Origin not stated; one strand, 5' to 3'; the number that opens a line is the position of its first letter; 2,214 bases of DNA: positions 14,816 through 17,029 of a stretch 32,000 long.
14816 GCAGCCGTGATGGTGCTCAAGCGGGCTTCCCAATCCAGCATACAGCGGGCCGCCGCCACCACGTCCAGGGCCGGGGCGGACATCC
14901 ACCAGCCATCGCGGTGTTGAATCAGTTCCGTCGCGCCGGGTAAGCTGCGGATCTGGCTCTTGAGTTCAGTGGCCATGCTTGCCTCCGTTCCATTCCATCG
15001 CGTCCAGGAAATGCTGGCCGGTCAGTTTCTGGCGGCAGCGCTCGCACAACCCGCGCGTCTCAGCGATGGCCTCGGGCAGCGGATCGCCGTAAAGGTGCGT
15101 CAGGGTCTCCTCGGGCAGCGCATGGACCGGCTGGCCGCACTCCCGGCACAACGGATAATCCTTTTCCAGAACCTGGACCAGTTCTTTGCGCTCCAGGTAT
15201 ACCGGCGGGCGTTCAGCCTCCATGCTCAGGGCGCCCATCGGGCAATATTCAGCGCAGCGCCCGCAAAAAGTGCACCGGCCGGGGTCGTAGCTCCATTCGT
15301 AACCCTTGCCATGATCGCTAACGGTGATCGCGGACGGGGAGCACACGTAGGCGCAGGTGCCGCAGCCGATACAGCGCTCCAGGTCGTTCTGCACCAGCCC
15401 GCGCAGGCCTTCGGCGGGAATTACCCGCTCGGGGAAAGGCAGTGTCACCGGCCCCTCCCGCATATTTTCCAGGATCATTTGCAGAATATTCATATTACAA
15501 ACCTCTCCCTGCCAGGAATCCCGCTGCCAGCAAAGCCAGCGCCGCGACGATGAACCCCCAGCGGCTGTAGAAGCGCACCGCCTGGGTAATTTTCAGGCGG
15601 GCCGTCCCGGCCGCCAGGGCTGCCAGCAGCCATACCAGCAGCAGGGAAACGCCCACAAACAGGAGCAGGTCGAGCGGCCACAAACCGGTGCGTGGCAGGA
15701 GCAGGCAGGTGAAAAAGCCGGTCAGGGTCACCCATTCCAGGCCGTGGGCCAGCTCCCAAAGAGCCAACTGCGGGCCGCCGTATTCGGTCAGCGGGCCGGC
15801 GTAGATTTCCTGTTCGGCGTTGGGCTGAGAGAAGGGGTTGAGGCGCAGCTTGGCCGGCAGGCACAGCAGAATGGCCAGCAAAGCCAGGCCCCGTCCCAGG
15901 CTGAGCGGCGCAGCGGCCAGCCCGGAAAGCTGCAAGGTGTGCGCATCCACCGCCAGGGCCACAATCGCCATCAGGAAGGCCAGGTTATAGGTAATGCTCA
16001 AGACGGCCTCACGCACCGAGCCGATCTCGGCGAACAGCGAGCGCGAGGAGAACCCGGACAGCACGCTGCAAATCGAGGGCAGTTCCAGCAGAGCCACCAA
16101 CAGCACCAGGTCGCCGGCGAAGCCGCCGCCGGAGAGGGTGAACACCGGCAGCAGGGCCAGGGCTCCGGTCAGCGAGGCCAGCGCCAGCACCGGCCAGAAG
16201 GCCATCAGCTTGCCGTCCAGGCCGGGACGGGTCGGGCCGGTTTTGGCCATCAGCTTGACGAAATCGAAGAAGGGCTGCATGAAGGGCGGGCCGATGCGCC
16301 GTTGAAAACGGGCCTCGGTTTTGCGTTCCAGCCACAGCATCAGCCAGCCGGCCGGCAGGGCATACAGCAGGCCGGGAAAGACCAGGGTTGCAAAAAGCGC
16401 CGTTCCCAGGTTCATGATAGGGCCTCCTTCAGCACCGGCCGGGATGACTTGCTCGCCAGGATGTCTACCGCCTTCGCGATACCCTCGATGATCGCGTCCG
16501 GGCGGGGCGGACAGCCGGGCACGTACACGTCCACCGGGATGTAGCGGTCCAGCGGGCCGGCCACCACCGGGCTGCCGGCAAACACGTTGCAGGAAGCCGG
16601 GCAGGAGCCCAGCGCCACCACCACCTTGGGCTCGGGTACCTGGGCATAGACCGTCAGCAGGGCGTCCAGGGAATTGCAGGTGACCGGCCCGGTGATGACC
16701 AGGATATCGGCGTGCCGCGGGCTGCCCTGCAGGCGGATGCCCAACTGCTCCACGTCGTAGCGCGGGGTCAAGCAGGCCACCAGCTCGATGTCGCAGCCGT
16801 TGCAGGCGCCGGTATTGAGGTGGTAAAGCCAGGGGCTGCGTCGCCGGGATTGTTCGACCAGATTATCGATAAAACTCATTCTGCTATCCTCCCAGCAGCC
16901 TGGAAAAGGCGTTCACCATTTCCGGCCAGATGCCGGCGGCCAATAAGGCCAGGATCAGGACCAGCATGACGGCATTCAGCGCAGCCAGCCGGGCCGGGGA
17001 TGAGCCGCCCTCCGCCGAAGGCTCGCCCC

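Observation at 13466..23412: Mop-type aldehyde oxidoreductase wired to a Coo/FHL-style energy-converting [NiFe]-hydrogenase: candidate 'aldehyde hydrogenlyase'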

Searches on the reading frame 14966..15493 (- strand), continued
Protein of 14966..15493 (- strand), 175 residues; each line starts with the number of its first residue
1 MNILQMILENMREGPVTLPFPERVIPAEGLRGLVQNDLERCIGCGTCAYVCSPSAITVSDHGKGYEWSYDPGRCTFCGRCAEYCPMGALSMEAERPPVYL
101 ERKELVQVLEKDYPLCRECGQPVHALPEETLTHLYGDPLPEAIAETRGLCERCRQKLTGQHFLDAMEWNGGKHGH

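Call 45: search_solved_structures(query=window:14966-15493:-, max_evalue=1e-15, show_alignments=5)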
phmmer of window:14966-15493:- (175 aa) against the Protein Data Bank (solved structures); distinct sequences matched with E-value up to 1e-15: 5.
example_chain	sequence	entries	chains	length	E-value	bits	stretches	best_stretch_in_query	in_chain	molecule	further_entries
9sw6_G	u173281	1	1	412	2e-26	96.2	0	30-101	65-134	Polyferredoxin protein MvhB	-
9sfi_O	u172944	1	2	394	1.3e-18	70.7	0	36-92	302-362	Ferredoxin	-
5t5i_F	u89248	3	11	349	1.8e-17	67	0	36-96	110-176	Tungsten formylmethanofuran dehydrogenase subunit fwdF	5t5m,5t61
9sw6_H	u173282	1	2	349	3.3e-17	66.2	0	36-96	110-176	Tungsten formylmethanofuran dehydrogenase, subunit F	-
7z0s_F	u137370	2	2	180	3.7e-16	62.8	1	9-155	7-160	Formate hydrogenlyase subunit 6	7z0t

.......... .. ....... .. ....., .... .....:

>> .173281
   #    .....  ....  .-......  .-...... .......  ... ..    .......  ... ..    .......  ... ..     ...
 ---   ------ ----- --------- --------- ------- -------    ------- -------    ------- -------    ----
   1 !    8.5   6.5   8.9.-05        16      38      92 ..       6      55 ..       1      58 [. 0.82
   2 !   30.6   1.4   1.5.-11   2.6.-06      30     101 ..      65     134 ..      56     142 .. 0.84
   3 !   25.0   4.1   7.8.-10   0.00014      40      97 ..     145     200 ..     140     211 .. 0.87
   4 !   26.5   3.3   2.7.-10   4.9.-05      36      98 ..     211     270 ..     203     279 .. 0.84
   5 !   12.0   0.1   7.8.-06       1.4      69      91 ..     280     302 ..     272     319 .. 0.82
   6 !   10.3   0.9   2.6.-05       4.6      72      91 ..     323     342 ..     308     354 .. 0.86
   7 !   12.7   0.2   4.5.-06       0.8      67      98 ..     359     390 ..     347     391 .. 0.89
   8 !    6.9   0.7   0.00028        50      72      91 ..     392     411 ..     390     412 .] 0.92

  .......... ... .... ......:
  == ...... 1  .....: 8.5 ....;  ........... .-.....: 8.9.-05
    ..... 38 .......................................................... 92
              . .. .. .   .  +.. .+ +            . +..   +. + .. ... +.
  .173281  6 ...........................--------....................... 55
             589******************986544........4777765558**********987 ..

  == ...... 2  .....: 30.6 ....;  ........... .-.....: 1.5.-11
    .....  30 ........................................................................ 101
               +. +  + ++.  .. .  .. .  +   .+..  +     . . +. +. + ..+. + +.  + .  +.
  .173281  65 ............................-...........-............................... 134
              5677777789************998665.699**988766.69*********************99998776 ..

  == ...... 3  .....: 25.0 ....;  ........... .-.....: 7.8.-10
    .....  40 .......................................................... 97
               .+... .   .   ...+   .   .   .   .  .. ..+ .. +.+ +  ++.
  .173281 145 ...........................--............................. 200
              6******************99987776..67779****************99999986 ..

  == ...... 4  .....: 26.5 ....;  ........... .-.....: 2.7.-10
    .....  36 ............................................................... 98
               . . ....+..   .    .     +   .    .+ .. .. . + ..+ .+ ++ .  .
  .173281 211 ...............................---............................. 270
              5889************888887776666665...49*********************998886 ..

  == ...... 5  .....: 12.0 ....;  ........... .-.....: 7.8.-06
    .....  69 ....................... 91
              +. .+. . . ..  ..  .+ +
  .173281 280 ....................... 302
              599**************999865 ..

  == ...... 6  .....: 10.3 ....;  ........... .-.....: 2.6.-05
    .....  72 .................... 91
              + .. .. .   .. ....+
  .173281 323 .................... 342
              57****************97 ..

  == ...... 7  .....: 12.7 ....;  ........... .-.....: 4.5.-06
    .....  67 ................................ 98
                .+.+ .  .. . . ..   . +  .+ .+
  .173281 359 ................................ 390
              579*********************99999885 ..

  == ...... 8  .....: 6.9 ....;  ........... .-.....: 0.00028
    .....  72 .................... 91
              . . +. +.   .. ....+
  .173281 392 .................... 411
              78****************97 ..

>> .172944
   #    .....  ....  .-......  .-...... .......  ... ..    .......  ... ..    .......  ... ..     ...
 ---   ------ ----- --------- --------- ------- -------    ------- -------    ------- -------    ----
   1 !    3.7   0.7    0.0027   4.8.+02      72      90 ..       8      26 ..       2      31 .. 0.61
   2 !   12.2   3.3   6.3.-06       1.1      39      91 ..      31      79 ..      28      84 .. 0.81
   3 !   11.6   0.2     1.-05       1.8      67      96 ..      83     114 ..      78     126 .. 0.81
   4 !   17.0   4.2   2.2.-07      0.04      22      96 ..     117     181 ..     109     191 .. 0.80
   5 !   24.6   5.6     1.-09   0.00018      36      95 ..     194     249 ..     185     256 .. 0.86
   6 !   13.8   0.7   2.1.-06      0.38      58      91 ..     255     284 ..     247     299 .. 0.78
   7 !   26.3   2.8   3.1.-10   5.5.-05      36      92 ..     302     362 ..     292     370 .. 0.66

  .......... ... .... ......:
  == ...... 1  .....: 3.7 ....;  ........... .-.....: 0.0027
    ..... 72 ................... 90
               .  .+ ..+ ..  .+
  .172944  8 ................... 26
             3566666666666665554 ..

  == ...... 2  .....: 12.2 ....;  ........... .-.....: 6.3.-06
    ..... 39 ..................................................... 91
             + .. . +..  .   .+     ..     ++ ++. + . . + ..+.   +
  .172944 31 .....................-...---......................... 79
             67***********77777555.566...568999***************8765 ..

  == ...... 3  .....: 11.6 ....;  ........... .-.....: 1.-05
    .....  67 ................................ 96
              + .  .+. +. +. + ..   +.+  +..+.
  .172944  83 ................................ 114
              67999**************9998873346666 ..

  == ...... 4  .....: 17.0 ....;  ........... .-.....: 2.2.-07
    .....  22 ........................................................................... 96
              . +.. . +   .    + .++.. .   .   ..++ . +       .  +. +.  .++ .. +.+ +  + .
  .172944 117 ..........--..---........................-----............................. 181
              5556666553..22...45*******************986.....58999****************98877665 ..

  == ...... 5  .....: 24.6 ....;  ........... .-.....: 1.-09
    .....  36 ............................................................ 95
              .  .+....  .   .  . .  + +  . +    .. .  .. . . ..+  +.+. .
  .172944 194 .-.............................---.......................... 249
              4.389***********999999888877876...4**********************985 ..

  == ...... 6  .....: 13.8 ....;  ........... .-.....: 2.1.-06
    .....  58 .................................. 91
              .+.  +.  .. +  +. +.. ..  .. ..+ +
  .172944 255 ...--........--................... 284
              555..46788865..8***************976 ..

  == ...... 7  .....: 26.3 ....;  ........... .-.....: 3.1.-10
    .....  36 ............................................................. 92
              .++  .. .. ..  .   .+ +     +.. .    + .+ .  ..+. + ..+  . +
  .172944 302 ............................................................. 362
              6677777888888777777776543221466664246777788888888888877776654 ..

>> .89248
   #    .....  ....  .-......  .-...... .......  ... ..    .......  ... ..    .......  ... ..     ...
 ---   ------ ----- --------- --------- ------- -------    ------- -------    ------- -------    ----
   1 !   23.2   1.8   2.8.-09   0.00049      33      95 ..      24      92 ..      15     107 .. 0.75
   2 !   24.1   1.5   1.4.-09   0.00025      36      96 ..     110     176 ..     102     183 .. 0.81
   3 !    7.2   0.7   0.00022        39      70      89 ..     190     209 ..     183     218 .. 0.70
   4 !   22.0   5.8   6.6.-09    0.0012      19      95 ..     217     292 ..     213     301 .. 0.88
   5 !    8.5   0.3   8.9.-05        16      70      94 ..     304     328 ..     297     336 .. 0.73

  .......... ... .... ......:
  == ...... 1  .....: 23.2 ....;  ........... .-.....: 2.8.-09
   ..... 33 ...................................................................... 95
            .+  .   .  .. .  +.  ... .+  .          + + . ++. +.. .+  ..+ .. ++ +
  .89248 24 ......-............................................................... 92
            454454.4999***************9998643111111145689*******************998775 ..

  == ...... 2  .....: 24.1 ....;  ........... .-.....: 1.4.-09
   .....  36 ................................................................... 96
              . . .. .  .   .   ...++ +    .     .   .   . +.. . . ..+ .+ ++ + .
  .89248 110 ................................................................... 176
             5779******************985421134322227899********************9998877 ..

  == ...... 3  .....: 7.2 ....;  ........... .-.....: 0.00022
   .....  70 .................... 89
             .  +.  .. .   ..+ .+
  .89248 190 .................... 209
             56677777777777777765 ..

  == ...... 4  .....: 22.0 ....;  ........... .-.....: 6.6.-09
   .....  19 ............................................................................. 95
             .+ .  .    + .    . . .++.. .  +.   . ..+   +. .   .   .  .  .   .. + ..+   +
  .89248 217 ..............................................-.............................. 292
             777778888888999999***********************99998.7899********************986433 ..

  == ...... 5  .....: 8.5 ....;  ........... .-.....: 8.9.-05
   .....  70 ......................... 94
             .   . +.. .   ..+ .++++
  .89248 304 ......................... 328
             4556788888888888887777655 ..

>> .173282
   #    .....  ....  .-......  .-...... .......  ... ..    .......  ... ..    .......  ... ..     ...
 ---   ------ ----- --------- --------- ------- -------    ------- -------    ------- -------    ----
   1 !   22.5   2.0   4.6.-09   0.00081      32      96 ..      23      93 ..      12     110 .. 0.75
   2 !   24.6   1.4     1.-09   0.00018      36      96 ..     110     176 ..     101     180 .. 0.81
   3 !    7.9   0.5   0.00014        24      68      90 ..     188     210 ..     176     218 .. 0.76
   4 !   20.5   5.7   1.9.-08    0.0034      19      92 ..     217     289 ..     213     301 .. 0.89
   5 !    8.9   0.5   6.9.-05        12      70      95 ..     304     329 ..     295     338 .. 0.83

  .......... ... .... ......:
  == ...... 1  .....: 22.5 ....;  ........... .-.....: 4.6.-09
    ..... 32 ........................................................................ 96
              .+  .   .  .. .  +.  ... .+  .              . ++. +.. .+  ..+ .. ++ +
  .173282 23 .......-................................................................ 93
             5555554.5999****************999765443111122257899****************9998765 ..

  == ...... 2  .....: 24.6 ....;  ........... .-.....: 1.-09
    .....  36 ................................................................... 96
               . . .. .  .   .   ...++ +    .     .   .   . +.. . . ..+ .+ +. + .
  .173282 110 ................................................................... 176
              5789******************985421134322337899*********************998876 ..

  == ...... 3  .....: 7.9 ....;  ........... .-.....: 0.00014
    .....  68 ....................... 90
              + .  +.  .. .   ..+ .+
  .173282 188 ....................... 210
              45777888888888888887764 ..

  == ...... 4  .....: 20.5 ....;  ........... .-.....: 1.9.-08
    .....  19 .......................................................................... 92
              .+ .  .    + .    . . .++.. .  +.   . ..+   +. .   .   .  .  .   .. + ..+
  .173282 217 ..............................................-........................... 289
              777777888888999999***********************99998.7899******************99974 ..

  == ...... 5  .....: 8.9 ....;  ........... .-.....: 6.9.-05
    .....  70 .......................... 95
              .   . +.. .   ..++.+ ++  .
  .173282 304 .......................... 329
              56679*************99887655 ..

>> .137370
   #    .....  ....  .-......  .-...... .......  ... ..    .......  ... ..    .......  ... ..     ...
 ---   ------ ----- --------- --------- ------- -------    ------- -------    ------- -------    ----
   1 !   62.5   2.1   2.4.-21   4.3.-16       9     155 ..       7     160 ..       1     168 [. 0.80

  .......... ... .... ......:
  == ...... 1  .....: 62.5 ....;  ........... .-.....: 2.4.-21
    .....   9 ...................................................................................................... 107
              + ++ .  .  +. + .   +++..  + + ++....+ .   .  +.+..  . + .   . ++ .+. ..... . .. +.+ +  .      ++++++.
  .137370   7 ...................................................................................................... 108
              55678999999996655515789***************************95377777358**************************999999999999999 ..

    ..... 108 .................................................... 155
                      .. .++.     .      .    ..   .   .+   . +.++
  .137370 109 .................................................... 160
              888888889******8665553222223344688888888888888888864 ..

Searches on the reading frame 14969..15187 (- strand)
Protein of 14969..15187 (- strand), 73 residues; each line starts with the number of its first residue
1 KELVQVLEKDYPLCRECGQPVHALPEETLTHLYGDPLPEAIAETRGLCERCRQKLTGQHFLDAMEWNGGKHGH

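Call 42: search_solved_structures(query=window:14969-15187:-, max_evalue=10, show_alignments=3)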
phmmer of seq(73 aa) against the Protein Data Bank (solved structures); distinct sequences matched with E-value up to 10: 1.
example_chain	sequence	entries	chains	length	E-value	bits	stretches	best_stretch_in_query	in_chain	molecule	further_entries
2ect_A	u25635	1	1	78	0.54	14.1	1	11-59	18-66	RING finger protein 126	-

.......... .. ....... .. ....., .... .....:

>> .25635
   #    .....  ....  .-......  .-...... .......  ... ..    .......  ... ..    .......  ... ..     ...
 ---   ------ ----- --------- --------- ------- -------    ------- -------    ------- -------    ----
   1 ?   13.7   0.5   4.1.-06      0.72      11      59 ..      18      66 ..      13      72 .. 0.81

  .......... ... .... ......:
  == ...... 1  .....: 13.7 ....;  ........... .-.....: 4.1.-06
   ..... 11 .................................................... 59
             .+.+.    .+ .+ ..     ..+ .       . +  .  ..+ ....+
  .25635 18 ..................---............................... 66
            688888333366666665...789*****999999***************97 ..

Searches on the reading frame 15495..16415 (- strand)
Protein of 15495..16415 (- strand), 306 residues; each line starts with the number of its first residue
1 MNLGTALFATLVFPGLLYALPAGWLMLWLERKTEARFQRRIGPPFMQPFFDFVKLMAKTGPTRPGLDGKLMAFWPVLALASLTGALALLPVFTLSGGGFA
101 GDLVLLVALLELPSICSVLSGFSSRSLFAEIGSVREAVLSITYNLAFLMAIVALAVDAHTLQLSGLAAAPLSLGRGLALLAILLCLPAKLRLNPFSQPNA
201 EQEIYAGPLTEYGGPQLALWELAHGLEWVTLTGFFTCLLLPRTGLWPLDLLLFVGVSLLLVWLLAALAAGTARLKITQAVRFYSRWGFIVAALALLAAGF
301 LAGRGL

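Call 4: search_protein_families(library=pfam, proteins=[window:15495-16415:-])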
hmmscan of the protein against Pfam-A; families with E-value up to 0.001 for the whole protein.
window:15495-16415:- (306 aa): 1 family
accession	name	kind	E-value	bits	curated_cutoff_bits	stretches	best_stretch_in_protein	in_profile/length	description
PF00146.26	NADHdh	-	2e-45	155.9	27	1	19-297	11-296/298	NADH dehydrogenase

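Call 5: search_protein_families(library=ncbifam, proteins=[window:15495-16415:-])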
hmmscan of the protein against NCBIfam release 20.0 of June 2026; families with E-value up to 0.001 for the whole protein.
window:15495-16415:- (306 aa): 7 families
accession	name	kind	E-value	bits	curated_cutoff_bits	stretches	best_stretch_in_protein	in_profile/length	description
NF004741.0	PRK06076.1-2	equivalog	1.2e-33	116.8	305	1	5-301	19-332/337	NADH-quinone oxidoreductase subunit NuoH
NF040610.1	F420_dehyd_FpoH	exception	5.3e-16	58.9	475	1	21-249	25-269/339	F420H2 dehydrogenase subunit FpoH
NF004740.0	PRK06076.1-1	equivalog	1.3e-15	57.8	399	1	16-298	22-316/325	NADH-quinone oxidoreductase subunit NuoH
NF004744.0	PRK06076.1-5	equivalog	1.5e-15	57.2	542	1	25-230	47-267/372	NADH-quinone oxidoreductase subunit NuoH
NF004743.0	PRK06076.1-4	equivalog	4.9e-15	55.3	494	1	23-241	31-269/433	NADH-quinone oxidoreductase subunit NuoH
NF004742.0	PRK06076.1-3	equivalog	8.7e-10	38.3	531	1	24-249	41-286/356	NADH-quinone oxidoreductase subunit NuoH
NF004745.0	PRK06076.1-6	equivalog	1.6e-09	37.5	450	1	26-263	33-284/341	NADH-quinone oxidoreductase subunit NuoH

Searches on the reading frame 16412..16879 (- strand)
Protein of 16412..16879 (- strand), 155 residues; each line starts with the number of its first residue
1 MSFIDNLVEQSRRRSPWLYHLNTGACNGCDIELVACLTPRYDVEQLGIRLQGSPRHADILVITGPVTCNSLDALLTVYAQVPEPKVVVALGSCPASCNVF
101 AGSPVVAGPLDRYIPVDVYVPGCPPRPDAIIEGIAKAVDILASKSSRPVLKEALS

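Call 4: search_protein_families(library=pfam, proteins=[window:16412-16879:-])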
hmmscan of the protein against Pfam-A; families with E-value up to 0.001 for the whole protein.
window:16412-16879:- (155 aa): 1 family
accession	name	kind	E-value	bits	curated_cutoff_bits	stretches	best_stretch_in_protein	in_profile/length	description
PF01058.29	Oxidored_q6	-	1.7e-30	105.9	27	1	26-136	1-127/128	NADH ubiquinone oxidoreductase, 20 Kd subunit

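Call 5: search_protein_families(library=ncbifam, proteins=[window:16412-16879:-])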
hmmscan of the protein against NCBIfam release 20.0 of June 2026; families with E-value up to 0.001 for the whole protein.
window:16412-16879:- (155 aa): 14 families
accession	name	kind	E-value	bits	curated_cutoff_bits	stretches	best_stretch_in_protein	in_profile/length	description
NF005012.1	PRK06411.1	subfamily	6.7e-40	136.3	116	1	3-140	23-157/166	NADH-quinone oxidoreductase subunit NuoB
TIGR01957.1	nuoB_fam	subfamily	6.2e-35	120.2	142.7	1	3-136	6-137/145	NADH-quinone oxidoreductase subunit B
NF011395.0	PRK14820.1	equivalog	3.2e-32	111.7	263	1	4-147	23-163/180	NADH-quinone oxidoreductase subunit B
NF011393.0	PRK14818.1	equivalog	3.4e-32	111.3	255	1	3-145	20-159/173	NADH dehydrogenase subunit B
NF009808.0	PRK13292.1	equivalog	2e-30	105.4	1156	1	3-150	14-160/791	NADH-quinone oxidoreductase subunit B/C/D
NF011388.0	PRK14813.1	equivalog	1e-29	103.7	294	1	4-141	18-153/189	NADH dehydrogenase subunit B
NF011394.0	PRK14819.1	equivalog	1.3e-29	103.5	312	1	4-134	21-149/264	NADH-quinone oxidoreductase subunit B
NF011390.0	PRK14815.1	equivalog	3.7e-28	98.1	281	1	4-146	23-162/183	NADH dehydrogenase subunit B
NF011391.0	PRK14816.1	equivalog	3.8e-28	98.4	283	1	3-135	41-171/196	NADH-quinone oxidoreductase subunit B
NF011392.0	PRK14817.1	equivalog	1.1e-27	96.9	271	1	11-143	33-162/182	NADH-quinone oxidoreductase subunit B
NF011389.0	PRK14814.1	equivalog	2.7e-27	95.8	285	1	3-141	22-157/186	NADH dehydrogenase subunit B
TIGR03294.1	FrhG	equivalog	5.3e-06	26.3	245.5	1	57-136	51-139/228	coenzyme F420 hydrogenase subunit gamma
NF045520.1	H2_NiFeSe_small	exception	2.1e-05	24.1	470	1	116-149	183-217/314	NiFeSe hydrogenase small subunit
NF045875.1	F420_non_VhuG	exception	0.00035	19.9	450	0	109-137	135-163/286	F420-non-reducing hydrogenase subunit VhuG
